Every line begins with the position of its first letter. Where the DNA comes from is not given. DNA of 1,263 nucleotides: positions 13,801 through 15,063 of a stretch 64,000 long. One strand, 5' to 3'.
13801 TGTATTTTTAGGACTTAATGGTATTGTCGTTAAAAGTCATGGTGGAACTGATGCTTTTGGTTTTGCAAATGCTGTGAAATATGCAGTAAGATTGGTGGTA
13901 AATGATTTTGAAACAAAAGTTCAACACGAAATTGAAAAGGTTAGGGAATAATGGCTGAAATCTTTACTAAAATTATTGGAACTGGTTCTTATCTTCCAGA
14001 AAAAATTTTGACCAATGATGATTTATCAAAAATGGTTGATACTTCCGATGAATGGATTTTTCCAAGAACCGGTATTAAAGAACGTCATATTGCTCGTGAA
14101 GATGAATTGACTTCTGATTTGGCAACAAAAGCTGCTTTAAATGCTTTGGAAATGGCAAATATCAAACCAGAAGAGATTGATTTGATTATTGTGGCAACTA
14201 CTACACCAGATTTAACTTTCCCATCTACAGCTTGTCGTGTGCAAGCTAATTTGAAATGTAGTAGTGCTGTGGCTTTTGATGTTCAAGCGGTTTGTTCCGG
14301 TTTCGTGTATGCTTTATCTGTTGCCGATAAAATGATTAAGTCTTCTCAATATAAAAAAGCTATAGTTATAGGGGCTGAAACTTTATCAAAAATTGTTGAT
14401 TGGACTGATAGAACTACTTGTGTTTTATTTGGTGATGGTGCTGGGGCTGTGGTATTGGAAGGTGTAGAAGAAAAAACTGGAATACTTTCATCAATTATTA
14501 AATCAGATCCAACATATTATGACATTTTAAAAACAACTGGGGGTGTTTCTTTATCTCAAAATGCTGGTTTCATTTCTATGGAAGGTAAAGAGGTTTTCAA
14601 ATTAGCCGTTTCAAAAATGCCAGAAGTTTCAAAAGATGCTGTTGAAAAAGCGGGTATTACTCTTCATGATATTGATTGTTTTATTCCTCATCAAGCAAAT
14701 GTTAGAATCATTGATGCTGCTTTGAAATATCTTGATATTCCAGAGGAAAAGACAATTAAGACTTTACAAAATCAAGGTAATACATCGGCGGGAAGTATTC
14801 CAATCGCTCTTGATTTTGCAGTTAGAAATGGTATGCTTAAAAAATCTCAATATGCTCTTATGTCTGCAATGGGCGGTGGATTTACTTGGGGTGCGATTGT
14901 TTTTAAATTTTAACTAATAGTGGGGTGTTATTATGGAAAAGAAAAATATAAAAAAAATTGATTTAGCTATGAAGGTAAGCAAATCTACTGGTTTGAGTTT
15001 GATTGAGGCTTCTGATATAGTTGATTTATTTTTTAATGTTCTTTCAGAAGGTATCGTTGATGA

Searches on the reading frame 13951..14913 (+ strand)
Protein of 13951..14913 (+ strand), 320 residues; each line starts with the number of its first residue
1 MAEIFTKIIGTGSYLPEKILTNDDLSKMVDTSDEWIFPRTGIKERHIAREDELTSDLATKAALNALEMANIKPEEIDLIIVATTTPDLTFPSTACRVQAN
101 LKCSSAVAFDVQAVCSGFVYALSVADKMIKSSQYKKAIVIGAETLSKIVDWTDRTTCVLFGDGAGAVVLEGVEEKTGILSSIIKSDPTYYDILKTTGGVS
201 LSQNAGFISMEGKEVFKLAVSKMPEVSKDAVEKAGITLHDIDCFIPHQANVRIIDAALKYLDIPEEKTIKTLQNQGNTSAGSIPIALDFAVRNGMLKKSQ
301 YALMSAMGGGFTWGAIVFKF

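Call 21: find_related_loci(query=window:13951-14913:+, collection=genome_contigs, flank=10000)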
Query window:13951-14913:+ (320 aa) in genome_contigs; peptide patterns used: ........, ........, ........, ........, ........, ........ (x = any residue, [..] = any of these).
600 stretches matched a pattern (row limit reached: there are more); 595 encode a relative of the query (tblastn E <= 1e-3); the best 80 are kept; 80 distinct loci.
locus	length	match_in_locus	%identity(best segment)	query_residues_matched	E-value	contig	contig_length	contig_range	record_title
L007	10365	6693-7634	59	6-318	1e-122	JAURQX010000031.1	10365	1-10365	MAG: Alphaproteobacteria bacterium isolate SFB_South_Co_88 k141_1664916, whole genome shotgun sequence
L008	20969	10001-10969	55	3-320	4e-115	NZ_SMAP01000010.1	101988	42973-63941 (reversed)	Thermomonas haemolytica strain DSM 13605 Ga0244667_110, whole genome shotgun sequence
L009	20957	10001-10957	53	3-320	4e-115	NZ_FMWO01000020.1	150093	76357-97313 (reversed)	Nitrosomonas mobilis isolate 1, whole genome shotgun sequence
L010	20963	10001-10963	55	4-320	1e-114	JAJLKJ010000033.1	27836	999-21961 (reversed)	MAG: Gammaproteobacteria bacterium isolate PE-1-81 k141_1184364, whole genome shotgun sequence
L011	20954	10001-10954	55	8-320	4e-114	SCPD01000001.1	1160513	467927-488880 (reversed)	Rhizobiales bacterium Y(2018) NODE_1_length_1160513_cov_16.177777, whole genome shotgun sequence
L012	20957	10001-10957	52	8-320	6e-114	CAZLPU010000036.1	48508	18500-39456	MAG TPA_asm: uncultured Alphaproteobacteria bacterium isolate SRP128890_co1_2 genome assembly, contig: NODE_1262_length_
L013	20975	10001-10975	53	1-320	2e-113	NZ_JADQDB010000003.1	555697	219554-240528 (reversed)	Pelagibacterium limicola strain NAJP-14 Scaffold3_1, whole genome shotgun sequence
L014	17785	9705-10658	55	4-320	2e-113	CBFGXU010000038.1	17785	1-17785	MAG TPA_asm: uncultured Nitrosomonas sp. isolate SRR32277357_concoct_63 genome assembly, contig: ERZ27321080.870, whole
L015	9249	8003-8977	53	1-320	1e-113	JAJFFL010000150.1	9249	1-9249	MAG: Alphaproteobacteria bacterium isolate OFTM276 OFTM276_149, whole genome shotgun sequence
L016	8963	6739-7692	54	8-320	3e-113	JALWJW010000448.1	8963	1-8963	MAG: Hyphomicrobiales bacterium isolate M17_metabat1_scaf2bin.116 M17_NODE_9111_length_8963_cov_1.976234, whole genome s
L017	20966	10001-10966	55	4-320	7e-113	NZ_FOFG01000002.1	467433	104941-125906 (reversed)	Faunimonas pinastri strain A52C2, whole genome shotgun sequence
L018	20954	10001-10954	55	8-320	6e-113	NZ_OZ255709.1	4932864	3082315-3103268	MAG: Stappia sp. isolate 20bd4c53-2936-4abd-9c1f-35c09e77efeb chromosome 1, complete sequence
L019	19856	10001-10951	52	5-320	1e-112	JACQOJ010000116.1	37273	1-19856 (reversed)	MAG: Betaproteobacteria bacterium isolate NC_groundwater_1278_Ag_S-0.2um_63_71 S_p2_S4_coassembly_k141_2959214, whole ge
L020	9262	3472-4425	53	4-320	5e-112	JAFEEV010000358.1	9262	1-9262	MAG: Proteobacteria bacterium isolate SZAS CTRL-64 CK_MAG-2__358__length-9262, whole genome shotgun sequence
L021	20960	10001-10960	52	5-320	4e-112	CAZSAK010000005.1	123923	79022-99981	MAG TPA_asm: uncultured Chromatiaceae bacterium isolate SRP214966_co2_131 genome assembly, contig: NODE_82_length_123923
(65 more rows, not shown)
